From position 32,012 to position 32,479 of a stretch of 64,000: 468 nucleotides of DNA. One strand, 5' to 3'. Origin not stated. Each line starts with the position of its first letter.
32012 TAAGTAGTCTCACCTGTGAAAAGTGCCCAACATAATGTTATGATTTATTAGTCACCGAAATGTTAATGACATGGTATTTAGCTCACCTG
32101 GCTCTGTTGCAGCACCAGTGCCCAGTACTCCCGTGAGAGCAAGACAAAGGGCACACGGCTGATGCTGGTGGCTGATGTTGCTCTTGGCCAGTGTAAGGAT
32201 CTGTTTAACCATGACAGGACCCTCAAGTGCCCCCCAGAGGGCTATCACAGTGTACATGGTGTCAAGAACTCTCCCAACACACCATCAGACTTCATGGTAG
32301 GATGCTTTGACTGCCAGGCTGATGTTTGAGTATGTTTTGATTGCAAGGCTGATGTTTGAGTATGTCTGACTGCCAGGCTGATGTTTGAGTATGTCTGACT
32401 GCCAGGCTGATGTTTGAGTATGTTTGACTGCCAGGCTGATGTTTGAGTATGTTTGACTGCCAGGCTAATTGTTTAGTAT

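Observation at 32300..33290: Intron 11 minisatellite unit carries a copy of the exon 12 acceptor and first codons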

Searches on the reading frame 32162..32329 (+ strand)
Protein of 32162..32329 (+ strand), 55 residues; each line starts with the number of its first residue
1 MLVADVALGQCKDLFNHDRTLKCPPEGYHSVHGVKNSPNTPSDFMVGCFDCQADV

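Call 50: find_encoding_contigs(protein=window:32162-32329:+, flank=5000, max_places=8)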
Protein window:32162-32329:+ (55 aa): no gene with exactly this product is on record in the collection.
